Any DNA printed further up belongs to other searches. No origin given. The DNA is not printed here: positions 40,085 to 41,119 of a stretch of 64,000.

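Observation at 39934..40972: Unannotated rubredoxin with a perfect consensus promoter, followed by a signal-peptide-bearing 1-Cys peroxiredoxin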

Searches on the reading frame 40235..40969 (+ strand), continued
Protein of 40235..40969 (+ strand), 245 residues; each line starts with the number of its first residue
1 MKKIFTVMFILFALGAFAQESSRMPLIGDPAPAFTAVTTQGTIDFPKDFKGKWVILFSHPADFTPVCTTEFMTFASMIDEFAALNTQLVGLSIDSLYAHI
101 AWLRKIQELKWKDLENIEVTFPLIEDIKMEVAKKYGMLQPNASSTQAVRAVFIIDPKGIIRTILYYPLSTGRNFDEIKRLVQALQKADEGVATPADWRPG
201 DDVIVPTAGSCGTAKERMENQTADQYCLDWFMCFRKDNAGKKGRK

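Call 11: search_solved_structures(query=window:40235-40969:+, show_alignments=2)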
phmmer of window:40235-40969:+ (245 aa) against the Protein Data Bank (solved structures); distinct sequences matched with E-value up to 0.001: 126 (the best 60 are shown).
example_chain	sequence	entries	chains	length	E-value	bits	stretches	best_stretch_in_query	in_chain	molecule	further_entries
5ovq_A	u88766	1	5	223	1.2e-69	237.5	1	23-236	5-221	Peroxiredoxin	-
5ovq_D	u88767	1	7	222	1.3e-69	237.4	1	23-236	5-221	Peroxiredoxin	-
6q5v_A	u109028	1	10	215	2.6e-57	197.1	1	21-218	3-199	Peroxiredoxin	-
6itz_A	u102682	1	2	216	4e-53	183.4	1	25-236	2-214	Peroxiredoxin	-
3w6g_A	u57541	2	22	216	1.3e-52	181.7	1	25-236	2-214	Probable peroxiredoxin | Peroxiredoxin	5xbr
2cv4_A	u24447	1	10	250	6.8e-51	176.1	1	23-235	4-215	peroxiredoxin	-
3a5w_A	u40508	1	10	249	7.3e-51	176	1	23-235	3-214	Probable peroxiredoxin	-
2e2g_A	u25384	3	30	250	1.4e-49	171.8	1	23-235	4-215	Probable peroxiredoxin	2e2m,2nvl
1x0r_A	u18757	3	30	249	1.5e-49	171.7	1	23-235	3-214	Probable peroxiredoxin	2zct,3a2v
3a2w_A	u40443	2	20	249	1.8e-49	171.4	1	23-235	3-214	Probable peroxiredoxin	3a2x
5xbq_A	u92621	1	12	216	2.5e-49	171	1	25-236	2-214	Peroxiredoxin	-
6iu0_A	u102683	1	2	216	4.6e-49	170.1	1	25-236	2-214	Peroxiredoxin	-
6iu1_A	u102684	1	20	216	1.5e-48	168.4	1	25-236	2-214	Peroxiredoxin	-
8hla_A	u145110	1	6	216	2.3e-48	167.8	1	25-236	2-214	Peroxiredoxin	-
8hh0_A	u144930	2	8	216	6.1e-48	166.4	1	25-236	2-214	Peroxiredoxin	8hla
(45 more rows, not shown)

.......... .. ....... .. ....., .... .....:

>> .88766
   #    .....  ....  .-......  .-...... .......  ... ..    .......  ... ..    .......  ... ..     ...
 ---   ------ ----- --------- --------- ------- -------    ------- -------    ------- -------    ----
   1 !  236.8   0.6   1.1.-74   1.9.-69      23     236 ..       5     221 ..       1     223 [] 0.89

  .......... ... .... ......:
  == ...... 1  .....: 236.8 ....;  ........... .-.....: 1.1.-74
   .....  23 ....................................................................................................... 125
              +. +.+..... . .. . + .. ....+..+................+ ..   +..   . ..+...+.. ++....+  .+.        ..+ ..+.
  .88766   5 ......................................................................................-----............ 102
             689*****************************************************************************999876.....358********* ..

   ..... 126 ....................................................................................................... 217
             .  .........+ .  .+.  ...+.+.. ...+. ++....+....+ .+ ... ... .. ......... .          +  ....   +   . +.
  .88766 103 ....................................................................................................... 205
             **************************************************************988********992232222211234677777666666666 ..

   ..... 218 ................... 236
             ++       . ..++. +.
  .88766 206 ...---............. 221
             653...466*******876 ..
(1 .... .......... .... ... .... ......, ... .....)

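Call 12: find_related_loci(query=window:40235-40969:+, collection=genome_contigs, flank=4000)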
Query window:40235-40969:+ (245 aa) in genome_contigs; peptide patterns used: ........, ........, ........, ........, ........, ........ (x = any residue, [..] = any of these).
599 stretches matched a pattern (row limit reached: there are more); 538 encode a relative of the query (tblastn E <= 1e-3); the best 80 are kept; 80 distinct loci.
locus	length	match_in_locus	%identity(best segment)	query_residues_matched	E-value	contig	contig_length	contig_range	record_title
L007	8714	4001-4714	90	1-237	1e-146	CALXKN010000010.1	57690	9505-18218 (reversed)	MAG: uncultured Spirochaetes bacterium isolate BRZ_BB__bin28 genome assembly, contig: BRZ_BB__NODE_579_length_57690_cov_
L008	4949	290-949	84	19-237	5e-128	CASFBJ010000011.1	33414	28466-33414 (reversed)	uncultured Christensenella sp. isolate SI.O16.metabat-bins.50 genome assembly, contig: SI.O16.metabat-bins.50.fa_k141_25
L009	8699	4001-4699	79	8-238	5e-128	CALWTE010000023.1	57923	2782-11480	MAG: uncultured Clostridia bacterium isolate E02__bin325 genome assembly, contig: E02__k127_1102145, whole genome shotgu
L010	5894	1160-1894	76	1-244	1e-127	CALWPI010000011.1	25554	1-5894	MAG: uncultured Clostridia bacterium isolate BRZ_FD__bin30 genome assembly, contig: BRZ_FD__NODE_2475_length_25554_cov_9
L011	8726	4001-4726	76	1-241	2e-127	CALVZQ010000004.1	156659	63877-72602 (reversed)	MAG: uncultured Clostridia bacterium isolate BRZ_FC__bin54 genome assembly, contig: BRZ_FC__NODE_115_length_156659_cov_1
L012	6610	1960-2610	84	22-237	3e-127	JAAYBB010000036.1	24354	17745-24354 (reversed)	MAG: Clostridiales bacterium isolate AS06rmzACSIP_23 241522_AS06, whole genome shotgun sequence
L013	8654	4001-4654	83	21-237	7e-127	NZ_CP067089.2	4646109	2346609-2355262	Breznakiella homolactica strain RmG30 chromosome, complete genome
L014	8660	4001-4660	81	19-237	5e-127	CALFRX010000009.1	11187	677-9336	MAG TPA_asm: uncultured Peptococcaceae bacterium isolate SRR1562003_bin.66_CONCOCT_v1.1_MAG genome assembly, contig: ERZ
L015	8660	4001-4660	81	19-237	5e-127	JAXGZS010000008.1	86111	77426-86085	MAG: Clostridiales bacterium isolate AnMBR.bin542 bin542_8, whole genome shotgun sequence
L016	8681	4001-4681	80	9-234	9e-127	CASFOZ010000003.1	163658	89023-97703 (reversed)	uncultured Eubacteriales bacterium isolate B37_L1_301301_idba_bin.38 genome assembly, contig: B37_L1_301301_idba_bin.38.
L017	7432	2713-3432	77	4-237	1e-126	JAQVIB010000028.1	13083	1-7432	MAG: Lachnospiraceae bacterium isolate STE_3 NODE_11560_length_13083_cov_2.791602_Sandtown_E, whole genome shotgun seque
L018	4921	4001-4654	82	19-235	1e-126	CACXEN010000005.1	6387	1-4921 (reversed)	MAG: uncultured Erysipelotrichaceae bacterium isolate RUG11183 genome assembly, contig: RUG11183_asm_5, whole genome sho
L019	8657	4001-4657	82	20-237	2e-126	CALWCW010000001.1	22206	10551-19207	MAG: uncultured Clostridia bacterium isolate E03__bin84 genome assembly, contig: E03__k127_1696942, whole genome shotgun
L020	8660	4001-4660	81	24-242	1e-126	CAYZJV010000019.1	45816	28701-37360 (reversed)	MAG TPA_asm: uncultured Spirochaetaceae bacterium isolate SRP241341_co1_69 genome assembly, contig: NODE_973_length_4581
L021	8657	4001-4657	82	20-237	3e-126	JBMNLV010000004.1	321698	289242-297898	MAG: Christensenellales bacterium isolate SBF912LR0HQ0087 contig_41513, whole genome shotgun sequence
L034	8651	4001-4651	82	20-235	1e-125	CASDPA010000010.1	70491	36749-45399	uncultured Spirochaetales bacterium isolate B1_L1_359359_idba_bin.19 genome assembly, contig: B1_L1_359359_idba_bin.19.f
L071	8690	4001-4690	79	11-237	3e-124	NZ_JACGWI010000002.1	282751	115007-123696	Treponema pectinovorum strain ATCC 33768 2, whole genome shotgun sequence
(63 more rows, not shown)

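Call 15: find_encoding_contigs(protein=P0002, flank=6000, max_places=3)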
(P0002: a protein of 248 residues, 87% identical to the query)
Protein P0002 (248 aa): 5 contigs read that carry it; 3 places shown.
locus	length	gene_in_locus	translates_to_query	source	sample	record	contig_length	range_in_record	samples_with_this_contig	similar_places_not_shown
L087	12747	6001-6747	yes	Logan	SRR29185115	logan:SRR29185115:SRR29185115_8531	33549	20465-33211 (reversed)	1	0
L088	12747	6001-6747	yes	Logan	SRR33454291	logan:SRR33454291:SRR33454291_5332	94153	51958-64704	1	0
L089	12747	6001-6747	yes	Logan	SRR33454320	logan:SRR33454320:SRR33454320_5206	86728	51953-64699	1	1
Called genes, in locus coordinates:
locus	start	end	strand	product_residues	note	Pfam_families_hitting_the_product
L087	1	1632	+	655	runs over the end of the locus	?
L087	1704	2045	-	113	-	PF01155:HypA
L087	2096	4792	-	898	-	PF00037:Fer4, PF12837:Fer4_6 (weak), PF14691:Fer4_20, PF01946:Thi4, PF01266:DAO (weak), PF07992:Pyr_redox_2, PF13450:NAD_binding_8, PF13738:Pyr_redox_3 (weak), +3 more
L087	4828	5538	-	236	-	PF02492:cobW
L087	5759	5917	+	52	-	PF00301:Rubredoxin, PF21349:RUBY_RBDX (faint)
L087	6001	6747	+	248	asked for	PF00578:AhpC-TSA, PF08534:Redoxin, PF10417:1-cysPrx_C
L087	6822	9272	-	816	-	PF00403:HMA, PF00122:E1-E2_ATPase, PF00702:Hydrolase, PF00403:HMA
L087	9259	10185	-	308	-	PF00132:Hexapep (faint), PF25084:LbH_EIF2B (faint), PF25087:GMPPB_C (faint)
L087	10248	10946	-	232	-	PF01026:TatD_DNase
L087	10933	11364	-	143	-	-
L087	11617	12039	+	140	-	-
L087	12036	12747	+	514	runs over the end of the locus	PF00041:fn3 (faint)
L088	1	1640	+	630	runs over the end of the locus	PF00474:SSF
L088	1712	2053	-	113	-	PF01155:HypA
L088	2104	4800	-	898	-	PF00037:Fer4, PF12837:Fer4_6 (weak), PF14691:Fer4_20, PF01946:Thi4, PF01266:DAO (weak), PF07992:Pyr_redox_2, PF13450:NAD_binding_8, PF13738:Pyr_redox_3 (weak), +3 more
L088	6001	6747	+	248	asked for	PF00578:AhpC-TSA, PF08534:Redoxin, PF10417:1-cysPrx_C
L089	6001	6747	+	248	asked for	PF00578:AhpC-TSA, PF08534:Redoxin, PF10417:1-cysPrx_C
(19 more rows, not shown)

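Call 16: find_encoding_contigs(protein=P0003, flank=6000, max_places=3)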
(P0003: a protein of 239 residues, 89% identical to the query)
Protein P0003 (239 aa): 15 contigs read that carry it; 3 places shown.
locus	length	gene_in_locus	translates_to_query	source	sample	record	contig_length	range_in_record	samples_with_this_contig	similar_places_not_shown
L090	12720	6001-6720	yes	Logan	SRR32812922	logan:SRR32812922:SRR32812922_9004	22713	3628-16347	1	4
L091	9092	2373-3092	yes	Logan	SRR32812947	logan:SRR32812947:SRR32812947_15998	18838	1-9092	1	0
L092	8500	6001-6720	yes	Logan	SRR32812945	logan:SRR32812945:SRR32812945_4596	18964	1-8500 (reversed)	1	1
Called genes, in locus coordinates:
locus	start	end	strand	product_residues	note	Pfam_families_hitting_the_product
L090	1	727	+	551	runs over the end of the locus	PF02683:DsbD_TM, PF13899:Thioredoxin_7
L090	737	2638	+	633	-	PF00501:AMP-binding, PF23562:AMP-binding_C_3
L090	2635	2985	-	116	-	PF12773:DZR (weak), PF13248:Zn_ribbon_3 (faint)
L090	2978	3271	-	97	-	PF01371:Trp_repressor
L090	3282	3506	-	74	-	-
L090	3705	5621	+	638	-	PF00474:SSF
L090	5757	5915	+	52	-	PF00301:Rubredoxin, PF21349:RUBY_RBDX (faint)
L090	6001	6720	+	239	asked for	PF00578:AhpC-TSA, PF08534:Redoxin, PF10417:1-cysPrx_C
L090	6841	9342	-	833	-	PF00403:HMA, PF00122:E1-E2_ATPase, PF00702:Hydrolase, PF00403:HMA (weak)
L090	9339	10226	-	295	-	PF00132:Hexapep (faint), PF25084:LbH_EIF2B (faint), PF25087:GMPPB_C (faint)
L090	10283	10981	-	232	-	PF01026:TatD_DNase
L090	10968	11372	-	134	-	-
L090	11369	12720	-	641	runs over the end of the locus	PF02838:Glyco_hydro_20b, PF00728:Glyco_hydro_20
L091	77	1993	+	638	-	PF00474:SSF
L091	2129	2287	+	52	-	PF00301:Rubredoxin, PF21349:RUBY_RBDX (faint)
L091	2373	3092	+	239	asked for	PF00578:AhpC-TSA, PF08534:Redoxin, PF10417:1-cysPrx_C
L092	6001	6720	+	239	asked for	PF00578:AhpC-TSA, PF08534:Redoxin, PF10417:1-cysPrx_C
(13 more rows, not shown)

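Call 23: search_protein_representatives(protein=window:40235-40969:+)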
Query: 245 residues. Proteins with E-value up to 0.001 (for the whole library): 12914; up to 1e-10: 4117; up to 1e-30: 429. The best 150 are listed.
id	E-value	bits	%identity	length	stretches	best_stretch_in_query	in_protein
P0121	4.9e-95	333.8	64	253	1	20-243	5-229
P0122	2.5e-93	328.1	66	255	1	22-236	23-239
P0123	1.6e-83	296.1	60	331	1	22-236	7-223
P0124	1.0e-82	293.4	60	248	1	23-243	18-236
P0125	1.5e-82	292.9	57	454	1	20-241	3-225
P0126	5.3e-79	281.2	59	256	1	23-236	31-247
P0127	8.9e-78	277.2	59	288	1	22-235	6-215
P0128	3.9e-76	271.9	57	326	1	24-236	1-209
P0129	1.8e-75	269.7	71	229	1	22-189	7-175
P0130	6.7e-75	267.8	60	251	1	22-212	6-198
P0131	1.6e-73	263.3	68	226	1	20-190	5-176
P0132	1.8e-73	263.2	41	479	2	27-215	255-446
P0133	7.3e-73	261.2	56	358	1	25-238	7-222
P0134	8.1e-72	257.7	52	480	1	24-241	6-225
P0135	1.7e-70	253.4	62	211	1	27-218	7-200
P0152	4.0e-60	219.5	49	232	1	5-205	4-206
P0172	1.1e-54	201.6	44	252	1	9-236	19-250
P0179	3.9e-53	196.6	40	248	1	5-235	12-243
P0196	5.7e-50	186.2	42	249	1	1-207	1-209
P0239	6.8e-45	169.6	48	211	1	4-202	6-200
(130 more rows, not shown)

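Call 25: list_cluster_members(proteins=[P0179, P0196, P0239, P0172, P0152, P0001, P0003, P0002])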
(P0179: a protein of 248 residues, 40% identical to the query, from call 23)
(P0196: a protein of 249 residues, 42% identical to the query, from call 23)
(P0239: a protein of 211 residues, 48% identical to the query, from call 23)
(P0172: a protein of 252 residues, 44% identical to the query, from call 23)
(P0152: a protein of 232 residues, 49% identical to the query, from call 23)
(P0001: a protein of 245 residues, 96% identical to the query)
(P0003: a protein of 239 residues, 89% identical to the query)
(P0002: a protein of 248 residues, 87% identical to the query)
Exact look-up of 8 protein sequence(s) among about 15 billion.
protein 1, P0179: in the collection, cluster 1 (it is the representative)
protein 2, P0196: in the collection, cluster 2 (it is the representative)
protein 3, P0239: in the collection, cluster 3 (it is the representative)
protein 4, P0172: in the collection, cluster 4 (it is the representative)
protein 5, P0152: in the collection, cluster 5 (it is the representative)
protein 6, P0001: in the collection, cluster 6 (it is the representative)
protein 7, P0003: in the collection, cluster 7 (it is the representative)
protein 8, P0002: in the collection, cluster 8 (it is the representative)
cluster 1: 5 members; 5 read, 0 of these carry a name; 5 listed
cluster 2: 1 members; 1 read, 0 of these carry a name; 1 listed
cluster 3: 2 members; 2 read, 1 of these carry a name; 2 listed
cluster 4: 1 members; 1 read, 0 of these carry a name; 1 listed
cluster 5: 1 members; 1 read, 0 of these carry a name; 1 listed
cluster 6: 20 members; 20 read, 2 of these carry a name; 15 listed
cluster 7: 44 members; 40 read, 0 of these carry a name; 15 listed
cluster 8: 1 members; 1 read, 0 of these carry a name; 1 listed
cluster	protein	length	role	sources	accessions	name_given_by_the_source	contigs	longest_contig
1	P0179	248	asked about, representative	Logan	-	-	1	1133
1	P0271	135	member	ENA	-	-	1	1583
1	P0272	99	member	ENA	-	-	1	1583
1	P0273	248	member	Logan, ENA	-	-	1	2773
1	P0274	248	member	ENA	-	-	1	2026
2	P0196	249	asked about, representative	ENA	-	-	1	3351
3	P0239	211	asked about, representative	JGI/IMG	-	peroxiredoxin 2/4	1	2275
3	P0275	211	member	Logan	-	-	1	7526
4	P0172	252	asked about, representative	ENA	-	-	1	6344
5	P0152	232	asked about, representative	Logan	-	-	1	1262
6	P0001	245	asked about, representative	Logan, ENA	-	-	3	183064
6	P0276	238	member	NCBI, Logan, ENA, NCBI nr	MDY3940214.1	MAG: peroxiredoxin [Spirochaetia bacterium] | peroxiredoxin [Spirochaetia bacterium]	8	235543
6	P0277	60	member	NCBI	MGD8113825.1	MAG: redoxin domain-containing protein, partial [Sphaerochaetaceae bacterium]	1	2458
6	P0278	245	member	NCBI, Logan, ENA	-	-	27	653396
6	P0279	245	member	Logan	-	-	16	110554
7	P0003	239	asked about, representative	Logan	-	-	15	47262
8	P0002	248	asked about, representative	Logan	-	-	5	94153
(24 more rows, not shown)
